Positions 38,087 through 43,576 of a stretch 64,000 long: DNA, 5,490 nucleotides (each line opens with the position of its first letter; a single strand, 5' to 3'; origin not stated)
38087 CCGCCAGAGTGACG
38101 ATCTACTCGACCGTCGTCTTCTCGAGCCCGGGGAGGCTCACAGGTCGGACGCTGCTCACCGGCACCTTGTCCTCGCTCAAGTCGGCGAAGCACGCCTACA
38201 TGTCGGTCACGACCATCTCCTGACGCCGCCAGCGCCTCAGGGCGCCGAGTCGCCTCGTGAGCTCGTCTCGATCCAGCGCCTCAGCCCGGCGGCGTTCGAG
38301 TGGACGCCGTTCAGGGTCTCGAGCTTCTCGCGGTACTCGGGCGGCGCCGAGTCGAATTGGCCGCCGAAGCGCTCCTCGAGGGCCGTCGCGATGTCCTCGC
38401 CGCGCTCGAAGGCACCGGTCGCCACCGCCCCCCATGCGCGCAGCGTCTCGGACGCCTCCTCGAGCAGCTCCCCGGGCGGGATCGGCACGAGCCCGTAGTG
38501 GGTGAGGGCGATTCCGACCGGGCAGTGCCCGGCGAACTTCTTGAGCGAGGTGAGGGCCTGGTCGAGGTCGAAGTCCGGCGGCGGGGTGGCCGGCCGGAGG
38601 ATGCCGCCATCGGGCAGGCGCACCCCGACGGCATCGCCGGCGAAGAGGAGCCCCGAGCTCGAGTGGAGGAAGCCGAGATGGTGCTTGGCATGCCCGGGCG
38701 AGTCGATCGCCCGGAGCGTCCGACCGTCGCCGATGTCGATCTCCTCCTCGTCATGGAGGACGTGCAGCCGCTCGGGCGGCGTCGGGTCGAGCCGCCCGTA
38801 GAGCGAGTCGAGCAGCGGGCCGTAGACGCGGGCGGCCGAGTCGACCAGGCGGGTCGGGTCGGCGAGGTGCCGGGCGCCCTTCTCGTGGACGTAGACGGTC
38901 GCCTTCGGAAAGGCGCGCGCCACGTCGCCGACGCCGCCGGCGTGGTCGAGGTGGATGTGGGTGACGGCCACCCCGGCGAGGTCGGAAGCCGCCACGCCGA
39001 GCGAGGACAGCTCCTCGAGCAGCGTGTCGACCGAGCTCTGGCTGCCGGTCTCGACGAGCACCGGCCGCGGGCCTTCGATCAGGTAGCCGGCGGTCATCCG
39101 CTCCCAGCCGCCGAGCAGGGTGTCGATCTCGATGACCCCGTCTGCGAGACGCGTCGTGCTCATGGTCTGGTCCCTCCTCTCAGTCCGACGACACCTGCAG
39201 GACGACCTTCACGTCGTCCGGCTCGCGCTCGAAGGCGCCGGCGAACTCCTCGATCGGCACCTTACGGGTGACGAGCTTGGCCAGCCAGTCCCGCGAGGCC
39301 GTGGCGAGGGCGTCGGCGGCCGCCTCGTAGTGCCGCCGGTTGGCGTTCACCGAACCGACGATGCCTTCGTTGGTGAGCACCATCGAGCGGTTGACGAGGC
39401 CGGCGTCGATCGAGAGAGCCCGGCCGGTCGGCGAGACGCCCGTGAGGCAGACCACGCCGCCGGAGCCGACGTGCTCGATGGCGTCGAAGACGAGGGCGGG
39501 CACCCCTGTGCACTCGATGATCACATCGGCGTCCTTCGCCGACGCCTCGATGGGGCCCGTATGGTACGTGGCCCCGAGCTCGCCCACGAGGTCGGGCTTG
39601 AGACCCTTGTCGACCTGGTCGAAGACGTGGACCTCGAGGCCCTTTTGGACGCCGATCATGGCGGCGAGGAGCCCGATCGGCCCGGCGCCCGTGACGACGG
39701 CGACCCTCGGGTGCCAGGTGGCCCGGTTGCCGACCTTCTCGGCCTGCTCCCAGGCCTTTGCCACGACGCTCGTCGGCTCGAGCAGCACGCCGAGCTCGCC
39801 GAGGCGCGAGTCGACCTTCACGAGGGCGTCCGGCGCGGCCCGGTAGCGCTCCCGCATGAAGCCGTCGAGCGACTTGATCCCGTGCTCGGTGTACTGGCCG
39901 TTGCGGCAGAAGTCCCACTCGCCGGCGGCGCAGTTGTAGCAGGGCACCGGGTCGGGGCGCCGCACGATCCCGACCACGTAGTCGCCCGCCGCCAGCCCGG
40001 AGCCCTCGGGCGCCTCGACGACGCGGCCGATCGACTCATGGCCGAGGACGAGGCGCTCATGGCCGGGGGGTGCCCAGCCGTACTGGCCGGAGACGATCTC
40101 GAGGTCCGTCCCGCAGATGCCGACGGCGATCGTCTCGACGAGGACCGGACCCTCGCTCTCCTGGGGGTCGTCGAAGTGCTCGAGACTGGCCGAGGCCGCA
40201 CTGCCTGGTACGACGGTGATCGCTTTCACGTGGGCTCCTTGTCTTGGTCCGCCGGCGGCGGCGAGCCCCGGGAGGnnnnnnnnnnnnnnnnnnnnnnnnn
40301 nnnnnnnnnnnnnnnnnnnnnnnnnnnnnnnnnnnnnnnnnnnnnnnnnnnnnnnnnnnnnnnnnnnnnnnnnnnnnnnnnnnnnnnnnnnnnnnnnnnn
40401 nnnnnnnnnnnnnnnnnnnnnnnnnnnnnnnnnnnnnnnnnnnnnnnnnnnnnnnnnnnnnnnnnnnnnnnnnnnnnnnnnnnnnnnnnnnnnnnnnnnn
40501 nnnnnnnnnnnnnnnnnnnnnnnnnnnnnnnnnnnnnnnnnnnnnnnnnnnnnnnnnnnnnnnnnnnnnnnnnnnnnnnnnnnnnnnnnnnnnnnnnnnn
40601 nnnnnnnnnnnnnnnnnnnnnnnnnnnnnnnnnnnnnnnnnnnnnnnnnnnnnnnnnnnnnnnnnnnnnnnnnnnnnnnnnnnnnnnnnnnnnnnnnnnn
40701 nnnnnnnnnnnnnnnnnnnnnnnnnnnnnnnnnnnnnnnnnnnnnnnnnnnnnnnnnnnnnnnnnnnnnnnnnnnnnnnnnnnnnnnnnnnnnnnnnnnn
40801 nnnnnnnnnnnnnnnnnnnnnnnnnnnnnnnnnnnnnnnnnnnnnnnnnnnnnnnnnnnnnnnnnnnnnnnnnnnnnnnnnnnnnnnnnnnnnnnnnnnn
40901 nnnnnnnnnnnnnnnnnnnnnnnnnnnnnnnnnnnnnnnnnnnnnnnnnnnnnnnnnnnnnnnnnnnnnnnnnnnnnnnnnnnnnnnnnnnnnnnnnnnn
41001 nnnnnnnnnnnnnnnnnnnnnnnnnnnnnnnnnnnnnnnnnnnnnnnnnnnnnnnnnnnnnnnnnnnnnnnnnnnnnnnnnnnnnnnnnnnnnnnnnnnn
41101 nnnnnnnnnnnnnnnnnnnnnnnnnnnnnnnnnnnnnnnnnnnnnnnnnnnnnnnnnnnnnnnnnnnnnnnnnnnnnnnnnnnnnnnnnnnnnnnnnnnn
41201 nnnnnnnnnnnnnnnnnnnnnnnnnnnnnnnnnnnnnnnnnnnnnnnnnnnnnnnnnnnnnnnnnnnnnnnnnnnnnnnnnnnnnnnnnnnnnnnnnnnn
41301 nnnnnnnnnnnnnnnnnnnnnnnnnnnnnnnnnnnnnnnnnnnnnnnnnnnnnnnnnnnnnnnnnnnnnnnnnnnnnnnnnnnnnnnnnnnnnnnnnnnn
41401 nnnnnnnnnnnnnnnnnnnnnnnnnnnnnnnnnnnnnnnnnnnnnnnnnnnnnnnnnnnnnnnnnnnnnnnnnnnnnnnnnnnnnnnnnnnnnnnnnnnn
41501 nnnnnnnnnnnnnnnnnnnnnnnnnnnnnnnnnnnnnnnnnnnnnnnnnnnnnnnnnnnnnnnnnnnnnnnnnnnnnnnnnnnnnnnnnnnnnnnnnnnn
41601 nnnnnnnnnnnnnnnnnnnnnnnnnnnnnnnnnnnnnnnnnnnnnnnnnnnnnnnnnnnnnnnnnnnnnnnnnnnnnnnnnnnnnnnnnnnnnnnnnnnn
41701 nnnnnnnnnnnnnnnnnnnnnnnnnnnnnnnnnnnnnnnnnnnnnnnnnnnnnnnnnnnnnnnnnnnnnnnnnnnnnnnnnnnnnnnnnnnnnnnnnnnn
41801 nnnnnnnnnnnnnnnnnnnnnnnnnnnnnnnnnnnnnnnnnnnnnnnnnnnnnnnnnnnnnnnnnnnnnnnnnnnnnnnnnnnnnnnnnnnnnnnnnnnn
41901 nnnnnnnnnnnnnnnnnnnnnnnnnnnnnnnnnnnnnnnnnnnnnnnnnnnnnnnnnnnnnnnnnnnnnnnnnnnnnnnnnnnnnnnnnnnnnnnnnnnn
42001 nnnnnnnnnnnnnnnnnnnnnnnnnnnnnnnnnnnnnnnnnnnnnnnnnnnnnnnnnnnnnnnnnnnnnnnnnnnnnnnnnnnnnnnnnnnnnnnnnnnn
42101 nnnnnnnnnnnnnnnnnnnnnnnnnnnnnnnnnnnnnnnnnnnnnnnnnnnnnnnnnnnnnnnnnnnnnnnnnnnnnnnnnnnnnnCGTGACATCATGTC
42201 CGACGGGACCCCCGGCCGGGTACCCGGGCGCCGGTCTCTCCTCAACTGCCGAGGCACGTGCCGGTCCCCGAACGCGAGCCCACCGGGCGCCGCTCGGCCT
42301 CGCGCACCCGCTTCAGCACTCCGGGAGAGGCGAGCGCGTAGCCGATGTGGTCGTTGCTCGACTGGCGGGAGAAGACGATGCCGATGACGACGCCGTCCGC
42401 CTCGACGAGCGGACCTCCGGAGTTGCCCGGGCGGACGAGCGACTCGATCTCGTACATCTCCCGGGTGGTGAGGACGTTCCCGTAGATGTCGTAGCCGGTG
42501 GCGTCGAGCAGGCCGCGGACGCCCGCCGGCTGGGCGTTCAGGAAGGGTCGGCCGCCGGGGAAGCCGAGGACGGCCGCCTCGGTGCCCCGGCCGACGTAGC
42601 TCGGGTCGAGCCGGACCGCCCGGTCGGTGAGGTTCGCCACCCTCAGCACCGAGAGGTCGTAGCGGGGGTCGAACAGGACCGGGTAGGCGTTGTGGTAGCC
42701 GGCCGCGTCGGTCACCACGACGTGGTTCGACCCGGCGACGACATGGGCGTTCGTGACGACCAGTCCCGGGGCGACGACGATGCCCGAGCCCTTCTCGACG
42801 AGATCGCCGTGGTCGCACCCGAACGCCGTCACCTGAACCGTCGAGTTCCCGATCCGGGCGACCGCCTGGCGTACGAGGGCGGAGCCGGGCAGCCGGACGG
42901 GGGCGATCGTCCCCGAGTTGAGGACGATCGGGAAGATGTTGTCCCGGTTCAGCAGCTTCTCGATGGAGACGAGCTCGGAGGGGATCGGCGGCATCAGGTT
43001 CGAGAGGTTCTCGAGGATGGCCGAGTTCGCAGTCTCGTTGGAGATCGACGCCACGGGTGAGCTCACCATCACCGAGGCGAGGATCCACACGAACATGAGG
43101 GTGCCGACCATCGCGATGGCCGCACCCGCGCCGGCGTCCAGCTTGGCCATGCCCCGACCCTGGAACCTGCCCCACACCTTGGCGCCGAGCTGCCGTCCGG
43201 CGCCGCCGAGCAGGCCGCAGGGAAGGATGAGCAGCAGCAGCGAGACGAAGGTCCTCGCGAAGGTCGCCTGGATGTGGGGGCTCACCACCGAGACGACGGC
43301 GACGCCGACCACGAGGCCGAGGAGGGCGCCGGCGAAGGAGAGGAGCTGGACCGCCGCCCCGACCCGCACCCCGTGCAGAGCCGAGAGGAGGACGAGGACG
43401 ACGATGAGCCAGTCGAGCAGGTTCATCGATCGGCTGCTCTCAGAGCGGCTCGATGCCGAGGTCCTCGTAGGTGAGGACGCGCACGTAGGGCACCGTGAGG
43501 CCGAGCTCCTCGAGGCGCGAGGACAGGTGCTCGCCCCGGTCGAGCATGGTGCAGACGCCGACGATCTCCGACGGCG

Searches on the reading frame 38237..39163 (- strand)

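Call 108: search_protein_families(library=pfam, proteins=[window:38237-39163:-], max_evalue=0.00001)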
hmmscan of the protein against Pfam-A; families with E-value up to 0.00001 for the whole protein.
window:38237-39163:- (308 aa): 2 families
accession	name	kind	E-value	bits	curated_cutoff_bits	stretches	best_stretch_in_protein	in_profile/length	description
PF00753.33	Lactamase_B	-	1.1e-20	74.8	22.7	1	27-211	9-185/196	Metallo-beta-lactamase superfamily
PF12706.13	Lactamase_B_2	-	2.4e-07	31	27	1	59-161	28-116/200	Beta-lactamase superfamily domain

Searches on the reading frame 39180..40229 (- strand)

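Call 108: search_protein_families(library=pfam, proteins=[window:39180-40229:-], max_evalue=0.00001)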
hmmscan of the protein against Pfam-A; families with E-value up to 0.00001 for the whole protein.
window:39180-40229:- (349 aa): 3 families
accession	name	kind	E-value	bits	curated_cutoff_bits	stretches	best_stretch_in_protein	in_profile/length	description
PF16912.11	Glu_dehyd_C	-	7.8e-72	241.6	34.9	1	145-345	2-210/211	Glucose dehydrogenase C-terminus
PF08240.17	ADH_N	-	3.4e-16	59.8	23.5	1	26-140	2-103/104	Alcohol dehydrogenase GroES-like domain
PF00107.32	ADH_zinc_N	-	5.4e-09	36.5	31.8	1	184-308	1-127/129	Zinc-binding dehydrogenase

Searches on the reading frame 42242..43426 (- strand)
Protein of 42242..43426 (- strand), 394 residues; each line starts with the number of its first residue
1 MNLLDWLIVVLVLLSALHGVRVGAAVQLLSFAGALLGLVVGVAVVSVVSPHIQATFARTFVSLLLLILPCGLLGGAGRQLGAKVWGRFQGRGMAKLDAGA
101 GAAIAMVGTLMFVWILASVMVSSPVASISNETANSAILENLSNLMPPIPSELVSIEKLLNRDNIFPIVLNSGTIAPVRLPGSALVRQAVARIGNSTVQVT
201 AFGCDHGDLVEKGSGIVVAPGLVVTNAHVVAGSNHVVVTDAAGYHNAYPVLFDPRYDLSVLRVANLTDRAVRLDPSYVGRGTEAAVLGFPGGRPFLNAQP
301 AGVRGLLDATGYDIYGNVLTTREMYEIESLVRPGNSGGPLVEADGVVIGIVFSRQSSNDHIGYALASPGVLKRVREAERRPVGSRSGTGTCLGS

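Call 109: search_protein_families(library=pfam, proteins=[window:42242-43426:-], max_evalue=0.00001)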
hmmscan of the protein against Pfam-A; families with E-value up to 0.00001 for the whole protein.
window:42242-43426:- (394 aa): 3 families
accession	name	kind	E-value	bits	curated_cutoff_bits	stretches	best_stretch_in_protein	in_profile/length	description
PF13365.12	Trypsin_2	-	1.2e-19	71.9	27.6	1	213-350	1-144/144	Trypsin-like peptidase domain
PF02674.22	Colicin_V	-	1.1e-10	42.1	29.3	1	4-145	1-143/144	Colicin V production protein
PF00089.32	Trypsin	-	2.6e-08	34.4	20.6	1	214-362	28-205/220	Trypsin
